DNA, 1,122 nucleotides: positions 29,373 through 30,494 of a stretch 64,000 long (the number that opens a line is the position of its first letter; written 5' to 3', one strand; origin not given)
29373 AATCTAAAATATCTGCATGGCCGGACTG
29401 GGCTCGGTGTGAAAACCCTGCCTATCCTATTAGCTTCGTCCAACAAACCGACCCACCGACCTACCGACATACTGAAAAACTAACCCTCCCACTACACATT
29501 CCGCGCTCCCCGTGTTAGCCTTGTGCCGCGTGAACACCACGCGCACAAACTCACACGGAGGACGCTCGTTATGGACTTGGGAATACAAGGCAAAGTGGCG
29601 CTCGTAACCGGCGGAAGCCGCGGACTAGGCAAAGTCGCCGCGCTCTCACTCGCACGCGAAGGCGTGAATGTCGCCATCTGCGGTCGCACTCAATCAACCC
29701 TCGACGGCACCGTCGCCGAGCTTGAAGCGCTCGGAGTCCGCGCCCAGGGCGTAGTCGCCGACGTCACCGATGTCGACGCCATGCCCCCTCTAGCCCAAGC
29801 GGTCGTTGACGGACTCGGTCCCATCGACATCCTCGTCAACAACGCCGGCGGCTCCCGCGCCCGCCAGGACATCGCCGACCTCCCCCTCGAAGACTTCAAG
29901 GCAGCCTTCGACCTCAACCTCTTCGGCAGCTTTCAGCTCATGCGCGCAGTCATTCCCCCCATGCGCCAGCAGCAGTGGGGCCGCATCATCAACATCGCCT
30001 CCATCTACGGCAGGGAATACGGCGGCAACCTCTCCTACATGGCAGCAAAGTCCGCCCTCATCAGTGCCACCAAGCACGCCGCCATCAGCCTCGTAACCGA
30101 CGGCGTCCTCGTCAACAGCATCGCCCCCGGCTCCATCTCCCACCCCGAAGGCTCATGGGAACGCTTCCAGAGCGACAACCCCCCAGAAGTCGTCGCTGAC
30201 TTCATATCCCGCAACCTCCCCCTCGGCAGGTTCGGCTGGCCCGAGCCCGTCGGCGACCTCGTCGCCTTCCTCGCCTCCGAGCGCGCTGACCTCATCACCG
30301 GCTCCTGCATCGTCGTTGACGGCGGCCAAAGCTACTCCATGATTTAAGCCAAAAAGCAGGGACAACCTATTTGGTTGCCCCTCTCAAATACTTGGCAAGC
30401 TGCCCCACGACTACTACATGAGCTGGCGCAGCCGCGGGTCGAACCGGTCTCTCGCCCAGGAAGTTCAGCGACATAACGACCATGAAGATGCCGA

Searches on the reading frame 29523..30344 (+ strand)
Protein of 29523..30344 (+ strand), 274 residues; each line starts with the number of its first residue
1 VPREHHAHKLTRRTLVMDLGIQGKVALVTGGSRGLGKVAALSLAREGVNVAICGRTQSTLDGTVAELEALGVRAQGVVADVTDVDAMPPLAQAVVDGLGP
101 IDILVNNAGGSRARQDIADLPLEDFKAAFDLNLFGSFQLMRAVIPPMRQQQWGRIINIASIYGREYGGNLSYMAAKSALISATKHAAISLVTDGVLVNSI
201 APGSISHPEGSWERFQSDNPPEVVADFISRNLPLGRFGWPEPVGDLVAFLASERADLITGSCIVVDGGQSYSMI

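Call 24: search_protein_families(library=pfam, proteins=[window:29523-30344:+], max_evalue=0.001)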
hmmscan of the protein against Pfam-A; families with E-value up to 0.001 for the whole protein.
window:29523-30344:+ (274 aa): 3 families
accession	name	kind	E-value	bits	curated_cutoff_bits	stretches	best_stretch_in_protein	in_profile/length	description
PF13561.12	adh_short_C2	-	2.8e-50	171.5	27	1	33-269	6-235/236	Enoyl-(Acyl carrier protein) reductase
PF00106.31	adh_short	-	3.9e-49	167.2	26.6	1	24-206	1-183/195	short chain dehydrogenase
PF08659.16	KR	-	2.9e-09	37.5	22.6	1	26-178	3-155/180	KR domain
